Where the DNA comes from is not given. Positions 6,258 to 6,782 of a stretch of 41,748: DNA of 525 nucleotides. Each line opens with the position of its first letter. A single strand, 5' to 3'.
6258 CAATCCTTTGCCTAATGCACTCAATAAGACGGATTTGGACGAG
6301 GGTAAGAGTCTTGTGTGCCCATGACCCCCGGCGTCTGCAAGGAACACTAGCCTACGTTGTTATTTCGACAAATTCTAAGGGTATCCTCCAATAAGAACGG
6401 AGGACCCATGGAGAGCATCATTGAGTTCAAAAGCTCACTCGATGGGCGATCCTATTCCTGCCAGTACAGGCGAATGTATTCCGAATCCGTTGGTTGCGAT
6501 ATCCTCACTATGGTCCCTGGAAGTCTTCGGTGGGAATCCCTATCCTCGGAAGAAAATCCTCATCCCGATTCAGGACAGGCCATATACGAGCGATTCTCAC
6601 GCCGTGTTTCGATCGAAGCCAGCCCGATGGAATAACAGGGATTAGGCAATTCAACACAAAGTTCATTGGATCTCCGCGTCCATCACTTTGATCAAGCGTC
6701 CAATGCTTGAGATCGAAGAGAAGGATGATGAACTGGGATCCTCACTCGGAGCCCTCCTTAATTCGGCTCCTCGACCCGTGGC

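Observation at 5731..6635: Two diverged paralogous small Cys-containing ORFs with identical translation-signal geometry in an otherwise ORF-poor gap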

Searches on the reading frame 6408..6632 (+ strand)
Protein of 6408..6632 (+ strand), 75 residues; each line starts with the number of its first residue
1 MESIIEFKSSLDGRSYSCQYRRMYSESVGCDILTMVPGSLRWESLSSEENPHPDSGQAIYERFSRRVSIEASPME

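Call 7: search_protein_families(library=pfam, proteins=[window:6408-6632:+], max_evalue=1)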
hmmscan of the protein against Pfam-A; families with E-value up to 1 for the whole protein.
seq(75 aa): 0 families

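Call 22: find_related_loci(query=A4, collection=genome_contigs, flank=6000)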
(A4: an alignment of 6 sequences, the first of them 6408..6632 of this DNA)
Query A4 (75 aa) in genome_contigs; peptide patterns used: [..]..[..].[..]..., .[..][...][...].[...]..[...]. (x = any residue, [..] = any of these).
12 stretches matched a pattern; 2 encode a relative of the query (tblastn E <= 1e-3); 2 distinct loci.
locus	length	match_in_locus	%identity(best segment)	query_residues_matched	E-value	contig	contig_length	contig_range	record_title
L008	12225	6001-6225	93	1-75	6e-44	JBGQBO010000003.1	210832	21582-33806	MAG: Terriglobia bacterium isolate OBJ2_061818_110_62 k141_1124103_length_210832_cov_15.5261, whole genome shotgun seque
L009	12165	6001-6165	75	1-55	1e-25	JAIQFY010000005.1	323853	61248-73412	MAG: Terriglobia bacterium isolate SRVP_39 SRVP18_hole-7m-from-trench_1_20cm_scaffold_44, whole genome shotgun sequence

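Call 23: find_related_loci(query=A4, collection=metagenome_contigs, flank=6000)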
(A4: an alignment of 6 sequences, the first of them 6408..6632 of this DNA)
Query A4 (75 aa) in metagenome_contigs; peptide patterns used: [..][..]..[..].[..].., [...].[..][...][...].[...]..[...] (x = any residue, [..] = any of these).
37 stretches matched a pattern; 1 encode a relative of the query (tblastn E <= 1e-3); 1 distinct loci.
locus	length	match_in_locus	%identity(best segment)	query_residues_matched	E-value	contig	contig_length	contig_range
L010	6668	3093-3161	61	21-42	3e-5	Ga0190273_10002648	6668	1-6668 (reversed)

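Call 29: search_protein_representatives(alignment_id=A4)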
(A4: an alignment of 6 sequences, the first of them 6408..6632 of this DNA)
Query: 6 sequences, 75 profile positions. Proteins with E-value up to 0.001 (for the whole library): 16; up to 1e-10: 6; up to 1e-30: 1. The best 16 are listed.
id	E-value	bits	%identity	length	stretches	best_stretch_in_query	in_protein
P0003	2.0e-38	146.4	-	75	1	1-75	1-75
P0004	1.2e-22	95.9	-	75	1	1-55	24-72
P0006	3.7e-13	65.4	-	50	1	1-44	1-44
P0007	9.6e-13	64.1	-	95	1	1-44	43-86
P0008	4.9e-12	61.8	-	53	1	1-44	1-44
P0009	5.0e-11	58.6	-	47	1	1-44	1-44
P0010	1.4e-10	57.2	-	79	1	1-37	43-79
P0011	3.6e-09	52.6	-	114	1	2-44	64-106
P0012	4.4e-08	49.2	-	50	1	3-44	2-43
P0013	3.2e-06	43.2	-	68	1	4-53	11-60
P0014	1.0e-05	41.6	-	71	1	7-67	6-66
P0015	6.2e-05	39.1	-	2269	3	4-28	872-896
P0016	1.1e-04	38.3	-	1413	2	36-60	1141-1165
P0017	1.5e-04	37.8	-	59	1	1-49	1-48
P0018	3.1e-04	36.8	-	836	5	4-35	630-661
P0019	6.7e-04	35.7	-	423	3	29-46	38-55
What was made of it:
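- The phyletic distribution is patchy: only about a dozen clusters among 1.84 billion representatives (call 29).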

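Call 32: find_homologous_proteins(query=A5, max_evalue=1)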
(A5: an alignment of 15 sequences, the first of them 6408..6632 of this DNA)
Query A5 (15 sequences) (75 aa, profile of the alignment): 15 proteins with E <= 1 among 238 candidates.
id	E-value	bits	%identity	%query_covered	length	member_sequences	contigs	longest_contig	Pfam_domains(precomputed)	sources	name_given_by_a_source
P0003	1.0e-29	120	75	73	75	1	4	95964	-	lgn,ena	-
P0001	6.9e-28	114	100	100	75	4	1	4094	-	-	-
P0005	7.3e-28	114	64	73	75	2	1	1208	-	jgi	jgi:hypothetical protein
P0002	4.0e-27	112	71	100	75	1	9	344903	-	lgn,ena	-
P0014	2.5e-23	99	36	68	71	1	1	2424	-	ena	-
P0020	5.2e-21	92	60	56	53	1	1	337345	-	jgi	jgi:hypothetical protein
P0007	5.5e-20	89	60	56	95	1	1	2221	-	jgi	jgi:hypothetical protein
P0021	5.7e-20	89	62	56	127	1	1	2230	-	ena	-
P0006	1.2e-19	88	52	56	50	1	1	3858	-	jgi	jgi:hypothetical protein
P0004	4.2e-18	83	45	59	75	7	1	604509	-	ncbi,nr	ncbi:MAG: hypothetical protein LAO21_02210 [Acidobacteriia bacterium]|nr:hypothetical protein [Terri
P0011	4.7e-18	82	45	65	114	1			-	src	-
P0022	2.5e-17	80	44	67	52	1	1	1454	-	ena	-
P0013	6.5e-17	79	38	63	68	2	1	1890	-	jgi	jgi:hypothetical protein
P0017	2.1e-16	77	50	59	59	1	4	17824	-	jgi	jgi:hypothetical protein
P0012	3.2e-16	77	40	53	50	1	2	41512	-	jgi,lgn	jgi:hypothetical protein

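Call 33: find_encoding_contigs(protein=P0020, flank=6000, max_places=3)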
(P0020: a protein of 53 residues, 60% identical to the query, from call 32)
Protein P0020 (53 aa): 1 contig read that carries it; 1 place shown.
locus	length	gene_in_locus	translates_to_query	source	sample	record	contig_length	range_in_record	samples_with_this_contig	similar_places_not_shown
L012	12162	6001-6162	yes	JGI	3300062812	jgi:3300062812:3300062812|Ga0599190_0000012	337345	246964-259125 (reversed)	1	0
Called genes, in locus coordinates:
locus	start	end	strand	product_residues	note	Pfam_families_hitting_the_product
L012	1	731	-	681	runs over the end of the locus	PF00930:DPPIV_N (faint), PF26550:Tricorn_2nd (weak), PF26549:Tricorn_N, PF07676:PD40, PF26549:Tricorn_N, PF05448:AXE1 (faint), PF01738:DLH (weak), PF00326:Peptidase_S9, +2 more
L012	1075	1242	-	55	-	-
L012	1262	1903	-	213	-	-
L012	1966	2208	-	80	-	-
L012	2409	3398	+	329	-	-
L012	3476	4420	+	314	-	PF07228:SpoIIE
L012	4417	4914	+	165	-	-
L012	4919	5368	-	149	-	-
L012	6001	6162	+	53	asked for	-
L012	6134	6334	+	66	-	-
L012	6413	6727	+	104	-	-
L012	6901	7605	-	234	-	PF00005:ABC_tran, PF13304:AAA_21 (faint)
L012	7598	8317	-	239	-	PF00005:ABC_tran, PF13304:AAA_21 (faint), PF12399:BCA_ABC_TP_C (weak)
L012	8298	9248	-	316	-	PF02653:BPD_transp_2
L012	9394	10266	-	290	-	PF02653:BPD_transp_2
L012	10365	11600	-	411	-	PF13433:Peripla_BP_5, PF13458:Peripla_BP_6, PF01094:ANF_receptor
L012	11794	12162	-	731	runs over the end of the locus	PF00069:Pkinase, PF07714:PK_Tyr_Ser-Thr, PF06293:Kdo, PF03109:ABC1 (weak), PF00069:Pkinase, PF07714:PK_Tyr_Ser-Thr (weak)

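Call 34: find_encoding_contigs(protein=P0012, flank=6000, max_places=3)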
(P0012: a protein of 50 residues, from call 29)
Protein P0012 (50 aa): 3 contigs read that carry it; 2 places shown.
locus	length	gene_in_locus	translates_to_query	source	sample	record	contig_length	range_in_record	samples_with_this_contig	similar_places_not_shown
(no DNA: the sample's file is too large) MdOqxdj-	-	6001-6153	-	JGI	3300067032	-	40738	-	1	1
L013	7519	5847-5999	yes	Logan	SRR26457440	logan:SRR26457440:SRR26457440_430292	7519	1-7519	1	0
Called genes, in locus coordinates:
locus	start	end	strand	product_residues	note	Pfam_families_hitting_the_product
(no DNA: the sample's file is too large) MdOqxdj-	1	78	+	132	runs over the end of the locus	-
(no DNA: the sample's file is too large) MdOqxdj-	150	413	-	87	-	-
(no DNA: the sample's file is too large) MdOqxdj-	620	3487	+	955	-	PF13620:CarboxypepD_reg, PF13715:CarbopepD_reg_2 (faint), PF02494:HYR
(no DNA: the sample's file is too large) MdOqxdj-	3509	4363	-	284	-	PF00809:Pterin_bind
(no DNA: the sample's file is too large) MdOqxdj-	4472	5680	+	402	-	PF01411:tRNA-synt_2c, PF07973:tRNA_SAD, PF02272:DHHA1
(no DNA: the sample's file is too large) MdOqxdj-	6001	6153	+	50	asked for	-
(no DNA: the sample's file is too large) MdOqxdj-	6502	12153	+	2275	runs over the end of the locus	PF13185:GAF_2, PF00989:PAS, PF13426:PAS_9, PF01590:GAF, PF13185:GAF_2, PF01590:GAF, PF13185:GAF_2, PF01590:GAF, +18 more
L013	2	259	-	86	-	?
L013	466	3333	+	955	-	PF13620:CarboxypepD_reg, PF13715:CarbopepD_reg_2 (faint), PF02494:HYR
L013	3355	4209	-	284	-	PF00809:Pterin_bind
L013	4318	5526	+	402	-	PF01411:tRNA-synt_2c, PF07973:tRNA_SAD, PF02272:DHHA1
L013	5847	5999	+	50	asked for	-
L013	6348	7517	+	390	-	?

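Call 35: find_encoding_contigs(protein=P0017, flank=6000, max_places=4)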
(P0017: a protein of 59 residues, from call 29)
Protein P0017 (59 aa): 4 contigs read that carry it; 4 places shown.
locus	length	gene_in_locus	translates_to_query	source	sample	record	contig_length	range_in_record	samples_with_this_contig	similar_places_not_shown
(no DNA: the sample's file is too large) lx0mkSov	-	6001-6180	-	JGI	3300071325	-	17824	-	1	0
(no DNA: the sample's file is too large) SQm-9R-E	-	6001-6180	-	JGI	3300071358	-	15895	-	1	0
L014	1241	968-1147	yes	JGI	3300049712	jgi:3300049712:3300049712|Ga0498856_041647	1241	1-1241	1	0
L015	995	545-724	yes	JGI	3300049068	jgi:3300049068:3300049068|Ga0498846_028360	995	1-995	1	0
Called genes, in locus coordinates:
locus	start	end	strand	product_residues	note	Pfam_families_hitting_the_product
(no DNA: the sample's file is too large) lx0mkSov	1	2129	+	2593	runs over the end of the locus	PF00072:Response_reg, PF01590:GAF, PF13185:GAF_2, PF01590:GAF, PF13185:GAF_2, PF13492:GAF_3, PF00989:PAS, PF01590:GAF, +15 more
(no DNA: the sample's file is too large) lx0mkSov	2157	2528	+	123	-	PF00072:Response_reg (weak)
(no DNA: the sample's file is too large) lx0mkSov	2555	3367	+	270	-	PF00072:Response_reg, PF01582:TIR (weak), PF13676:TIR_2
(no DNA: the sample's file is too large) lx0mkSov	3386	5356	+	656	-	PF00072:Response_reg, PF00486:Trans_reg_C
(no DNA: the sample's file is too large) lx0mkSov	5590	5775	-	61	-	-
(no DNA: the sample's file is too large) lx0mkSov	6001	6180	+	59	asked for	-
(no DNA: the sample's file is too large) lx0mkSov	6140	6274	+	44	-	-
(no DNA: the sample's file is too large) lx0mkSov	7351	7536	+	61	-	-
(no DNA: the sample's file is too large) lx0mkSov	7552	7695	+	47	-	-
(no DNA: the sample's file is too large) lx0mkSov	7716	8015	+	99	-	-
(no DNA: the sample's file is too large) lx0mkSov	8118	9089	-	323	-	PF01527:HTH_Tnp_1 (weak), PF13384:HTH_23 (weak), PF13518:HTH_28, PF13565:HTH_32 (weak), PF00665:rve, PF13683:rve_3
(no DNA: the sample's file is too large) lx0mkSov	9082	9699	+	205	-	-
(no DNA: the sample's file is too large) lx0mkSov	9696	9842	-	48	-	-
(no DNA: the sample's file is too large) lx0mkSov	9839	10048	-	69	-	?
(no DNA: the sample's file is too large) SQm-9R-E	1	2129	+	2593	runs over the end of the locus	PF00072:Response_reg, PF01590:GAF, PF13185:GAF_2, PF01590:GAF, PF13185:GAF_2, PF13492:GAF_3, PF00989:PAS, PF01590:GAF, +15 more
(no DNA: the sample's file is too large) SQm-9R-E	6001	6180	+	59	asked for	-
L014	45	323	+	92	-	PF00486:Trans_reg_C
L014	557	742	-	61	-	-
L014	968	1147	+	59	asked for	-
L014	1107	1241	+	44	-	?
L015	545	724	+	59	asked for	-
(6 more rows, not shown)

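Call 41: find_encoding_contigs(protein=P0006, flank=4000, max_places=3)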
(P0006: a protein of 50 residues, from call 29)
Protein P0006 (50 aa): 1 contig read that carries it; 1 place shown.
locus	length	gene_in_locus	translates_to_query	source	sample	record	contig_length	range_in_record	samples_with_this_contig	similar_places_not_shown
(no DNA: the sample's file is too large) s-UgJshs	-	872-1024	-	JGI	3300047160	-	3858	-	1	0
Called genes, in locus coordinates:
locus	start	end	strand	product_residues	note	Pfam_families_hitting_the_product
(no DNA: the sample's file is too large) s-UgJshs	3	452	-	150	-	?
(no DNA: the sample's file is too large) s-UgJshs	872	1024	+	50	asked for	-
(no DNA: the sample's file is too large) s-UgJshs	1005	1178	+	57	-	-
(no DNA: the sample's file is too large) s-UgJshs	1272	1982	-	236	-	PF01988:VIT1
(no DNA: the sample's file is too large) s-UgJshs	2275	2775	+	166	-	-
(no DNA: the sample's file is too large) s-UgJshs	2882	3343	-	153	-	-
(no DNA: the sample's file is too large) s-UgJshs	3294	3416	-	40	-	-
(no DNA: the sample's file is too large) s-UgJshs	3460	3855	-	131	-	-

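Call 42: find_encoding_contigs(protein=P0014, flank=4000, max_places=3)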
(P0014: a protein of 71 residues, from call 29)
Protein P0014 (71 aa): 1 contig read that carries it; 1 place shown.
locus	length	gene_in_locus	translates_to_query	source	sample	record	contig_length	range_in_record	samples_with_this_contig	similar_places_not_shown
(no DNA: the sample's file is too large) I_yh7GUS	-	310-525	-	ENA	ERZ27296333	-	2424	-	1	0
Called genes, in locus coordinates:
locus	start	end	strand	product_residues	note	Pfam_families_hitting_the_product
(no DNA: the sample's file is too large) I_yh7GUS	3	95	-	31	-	?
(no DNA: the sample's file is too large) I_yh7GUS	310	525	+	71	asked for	-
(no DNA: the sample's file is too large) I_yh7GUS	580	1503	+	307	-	PF00563:EAL (weak)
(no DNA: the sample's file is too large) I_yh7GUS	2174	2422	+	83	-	?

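Call 45: predict_structure(alignment_id=A6)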
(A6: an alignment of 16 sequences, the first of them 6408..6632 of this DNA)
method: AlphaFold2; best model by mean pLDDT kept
length: 75 residues; sequences in the alignment: 16
mean_pLDDT: 74.4   pTM: 0.50
mean pLDDT of the five models: 74.4, 73.8, 73.5, 72.4, 71.4
residues with pLDDT >= 90: 39; 70-90: 5; 50-70: 7; < 50: 24
segments of 3 or more residues with pLDDT < 50: 48-68, 70-72
pLDDT, mean of each block of 10 residues (from residue 1): 92 94 94 95 69 44 44 53
secondary structure, 60 per line:
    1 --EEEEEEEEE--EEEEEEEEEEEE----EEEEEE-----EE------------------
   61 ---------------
elements in order: E3-11 E14-25 E30-35
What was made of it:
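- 6408..6635 (+): ORF2: 75-aa paralog with an ATG start. The beta-sheet core is codons 1-44 (6408-6539). The disordered acidic tail is codons 45-75 (6540-6632). Stop codon at 6633-6635. AlphaFold2: residues 1-40 pLDDT 92-95, tail below 50: call 45.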

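Call 49: fold_search(model_id=the predicted structure, library=pdb)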
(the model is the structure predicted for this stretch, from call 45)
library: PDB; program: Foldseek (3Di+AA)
matches with E <= 10: 715; with E <= 0.001: 0
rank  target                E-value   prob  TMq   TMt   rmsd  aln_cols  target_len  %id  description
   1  5exc_C                2.2e-01  0.82  0.35  0.42  10.9        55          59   16  Photoconverted red fluorescent protein DendRFP (released 2016-08-03)
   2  4tx4_B                5.4e-01  0.89  0.38  0.36   3.1        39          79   10  Crystal Structure of a Single-Domain Cysteine Protease Inhibitor from Cowpea (Vigna unguiculata) (released 2015-10-14)
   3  6m9y_A                5.4e-01  0.60  0.34  0.42  11.2        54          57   13  X-ray Structure of Branchiostoma floridae fluorescent protein lanFP6A (released 2019-03-13)
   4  7t4r_N                5.8e-01  0.23  0.26  0.12  10.0        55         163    7  CryoEM structure of the HCMV Pentamer gH/gL/UL128/UL130/UL131A in complex with THBD and neutralizing fabs MSL-109 and  (released 2022-03-23)
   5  3lf4_A                6.1e-01  0.60  0.35  0.40   8.2        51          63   10  Crystal Structure of Fluorescent Timer Precursor Blue102 (released 2010-03-09)
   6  3vyx_A                6.1e-01  0.60  0.27  0.23   4.7        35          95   11  Structural insights into RISC assembly facilitated by dsRNA binding domains of human RNA helicase (DHX9) (released 2013-02-13)
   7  4tx4_A                6.6e-01  0.90  0.38  0.35   2.2        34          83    9  Crystal Structure of a Single-Domain Cysteine Protease Inhibitor from Cowpea (Vigna unguiculata) (released 2015-10-14)
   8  5exc_A                6.6e-01  0.47  0.34  0.40  11.1        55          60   16  Photoconverted red fluorescent protein DendRFP (released 2016-08-03)
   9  5wtq_A                7.0e-01  0.44  0.29  0.21   3.5        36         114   14  Crystal structure of human proteasome-assembling chaperone PAC4 (released 2017-03-22)
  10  2vvj_aa               7.4e-01  0.57  0.36  0.42   8.2        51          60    8  IrisFP fluorescent protein in its red form, cis conformation (released 2008-08-12)
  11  2vvj_cc               7.4e-01  0.57  0.36  0.41   8.2        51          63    8  IrisFP fluorescent protein in its red form, cis conformation (released 2008-08-12)
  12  2g5z_A                7.9e-01  0.75  0.36  0.41   2.7        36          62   14  Structure of S65G Y66S GFP variant after spontaneous peptide hydrolysis and decarboxylation (released 2006-04-18)
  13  2g16_A                7.9e-01  0.75  0.35  0.41   2.7        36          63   14  Structure of S65A Y66S GFP variant after backbone fragmentation (released 2006-04-18)
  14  6lof_C                9.0e-01  0.75  0.37  0.43   2.6        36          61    8  Crystal structure of ZsYellow soaked by Cu2+ (released 2020-01-22)
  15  9uoz_E                9.6e-01  0.66  0.42  0.32  11.6        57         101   10  Structure of Echinococcus multilocularis Cystatin B (released 2025-08-20)
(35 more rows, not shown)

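Call 50: search_protein_families(library=ncbifam, alignment_id=A6, max_evalue=1)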
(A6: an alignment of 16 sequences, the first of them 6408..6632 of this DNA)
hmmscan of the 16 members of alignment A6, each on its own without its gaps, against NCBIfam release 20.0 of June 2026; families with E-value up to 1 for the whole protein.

A. member 1, window:6408-6632:+ (75 aa): 0 families

B. families by the number of members that match (of 16 scanned): 0 families

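Call 51: search_protein_families(library=pfam, alignment_id=A6, max_evalue=1)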
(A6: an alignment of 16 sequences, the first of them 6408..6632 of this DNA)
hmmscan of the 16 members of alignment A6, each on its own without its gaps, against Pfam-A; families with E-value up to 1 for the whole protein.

A. member 1, window:6408-6632:+ (75 aa): 0 families

B. families by the number of members that match (of 16 scanned): 7 families
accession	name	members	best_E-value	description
PF10410.14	DnaB_bind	2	0.05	DnaB-helicase binding domain of primase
PF07822.16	Toxin_13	1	0.11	Neurotoxin B-IV-like protein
PF09144.16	YpM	1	0.11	Yersinia pseudo-tuberculosis mitogen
PF00599.22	Flu_M2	1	0.14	Influenza Matrix protein (M2)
PF18104.7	Tudor_2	1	0.17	Jumonji domain-containing protein 2A Tudor domain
PF00251.26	Glyco_hydro_32N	1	0.19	Glycosyl hydrolases family 32 N-terminal domain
PF00806.25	PUF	1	0.27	Pumilio-family RNA binding repeat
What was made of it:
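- On Any curated protein family (Pfam-A, NCBIfam, PADLOC, PHROGs): Across 16 family members, the best Pfam E-value is 0.05, scattered over unrelated models, and NCBIfam gives none (calls 50, 51).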

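Call 52: search_solved_structures(query=A6, max_evalue=10)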
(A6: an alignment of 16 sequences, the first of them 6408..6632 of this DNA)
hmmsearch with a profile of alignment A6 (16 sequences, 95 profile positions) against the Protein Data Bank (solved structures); distinct sequences matched with E-value up to 10: 1.
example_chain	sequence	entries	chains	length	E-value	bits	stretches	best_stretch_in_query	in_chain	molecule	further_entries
8yhx_G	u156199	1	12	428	3.4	10.7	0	54-88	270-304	SIR2 family protein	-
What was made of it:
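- On Any protein of solved structure: hmmsearch of the family profile against PDB sequences: best E 3.4 (call 52).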

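Call 58: find_encoding_contigs(protein=P0022, flank=3000, max_places=3)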
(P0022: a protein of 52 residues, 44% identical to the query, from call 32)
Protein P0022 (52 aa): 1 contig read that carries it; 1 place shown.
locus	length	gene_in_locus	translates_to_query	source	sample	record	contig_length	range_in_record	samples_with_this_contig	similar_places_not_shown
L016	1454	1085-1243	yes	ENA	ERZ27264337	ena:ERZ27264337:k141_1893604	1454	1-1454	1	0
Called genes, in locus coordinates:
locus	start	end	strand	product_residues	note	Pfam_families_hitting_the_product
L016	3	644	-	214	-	?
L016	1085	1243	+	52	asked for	-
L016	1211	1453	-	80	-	?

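Call 59: find_encoding_contigs(protein=P0013, flank=3000, max_places=3)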
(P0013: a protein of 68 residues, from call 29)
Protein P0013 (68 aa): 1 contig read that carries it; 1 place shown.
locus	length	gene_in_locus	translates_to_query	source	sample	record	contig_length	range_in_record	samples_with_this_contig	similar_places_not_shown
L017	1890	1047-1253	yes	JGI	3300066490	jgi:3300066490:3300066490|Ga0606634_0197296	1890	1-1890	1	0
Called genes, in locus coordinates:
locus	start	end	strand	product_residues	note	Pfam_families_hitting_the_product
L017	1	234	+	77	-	PF05199:GMC_oxred_C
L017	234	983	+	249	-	PF13618:Gluconate_2-dh3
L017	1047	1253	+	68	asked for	-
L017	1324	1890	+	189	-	?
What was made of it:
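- The cassette sits in unrelated neighbourhoods, once near an rve integrase (calls 33-35, 41, 58, 59).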

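Call 60: find_encoding_contigs(protein=P0007, flank=3000, max_places=3)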
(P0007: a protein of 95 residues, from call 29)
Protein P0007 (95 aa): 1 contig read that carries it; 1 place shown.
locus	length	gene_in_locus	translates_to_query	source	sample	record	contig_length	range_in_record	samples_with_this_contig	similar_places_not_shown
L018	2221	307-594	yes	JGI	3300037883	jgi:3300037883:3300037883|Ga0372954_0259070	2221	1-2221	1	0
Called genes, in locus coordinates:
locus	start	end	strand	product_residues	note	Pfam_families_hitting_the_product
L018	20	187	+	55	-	-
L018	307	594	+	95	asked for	-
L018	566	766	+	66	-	-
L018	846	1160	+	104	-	-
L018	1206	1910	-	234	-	PF00005:ABC_tran, PF13304:AAA_21 (faint)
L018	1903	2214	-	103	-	PF12399:BCA_ABC_TP_C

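Call 73: search_protein_families(library=padloc, proteins=[window:6408-6632:+], max_evalue=1)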
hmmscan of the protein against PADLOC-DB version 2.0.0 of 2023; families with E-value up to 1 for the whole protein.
seq(75 aa): 0 families

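Call 74: search_protein_families(library=phrogs, proteins=[window:6408-6632:+], max_evalue=1)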
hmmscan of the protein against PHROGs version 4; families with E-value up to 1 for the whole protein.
seq(75 aa): 0 families

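Call 90: search_protein_families(library=pfam, proteins=[P0015, P0016, P0018, P0019], max_evalue=0.001)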
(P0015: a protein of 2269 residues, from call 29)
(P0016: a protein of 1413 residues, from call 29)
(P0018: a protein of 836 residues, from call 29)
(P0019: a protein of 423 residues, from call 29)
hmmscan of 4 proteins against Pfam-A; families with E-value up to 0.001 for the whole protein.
P0015 (2269 aa): 6 families
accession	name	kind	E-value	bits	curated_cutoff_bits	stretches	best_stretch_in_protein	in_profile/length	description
PF02369.22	Big_1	-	1.1e-47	160.5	34.9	3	1414-1482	16-84/93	Bacterial Ig-like domain (group 1)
PF17789.7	MG4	-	4.2e-20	72.2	24.7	0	255-303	16-61/95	Macroglobulin domain MG4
PF06707.17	DUF1194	-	5.6e-18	65.4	27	1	41-231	4-198/206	Protein of unknown function (DUF1194)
PF00092.34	VWA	-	3.9e-12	47.2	23.8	1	44-169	3-131/174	von Willebrand factor type A domain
PF07369.16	DUF1488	-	1.8e-10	41.1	22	0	1957-1979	10-32/82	Protein of unknown function (DUF1488)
PF13519.12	VWA_2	-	7.8e-10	39.8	27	1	45-154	3-106/107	von Willebrand factor type A domain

P0016 (1413 aa): 0 families

P0018 (836 aa): 5 families
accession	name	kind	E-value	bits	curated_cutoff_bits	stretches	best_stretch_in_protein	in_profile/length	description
PF07679.22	I-set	-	2.8e-25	88.6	23.7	2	21-99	2-84/90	Immunoglobulin I-set domain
PF13927.12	Ig_3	-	4.6e-23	82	30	1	297-368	3-77/78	Immunoglobulin domain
PF23466.1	WWE_4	-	2.2e-06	28.2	24.5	0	606-630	1-25/55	WWE domain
PF22368.2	ChxR_N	-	1e-05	26.4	27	0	632-659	17-44/108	Response regulator protein ChxR, N-terminal domain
PF20260.4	PUA_4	-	0.00035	21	23.9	0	544-561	27-44/48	RNA methyltransferase PUA domain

P0019 (423 aa): 0 families
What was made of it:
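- Tried and rejected: YD/RHS-repeat relationship: not supported (call 90).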
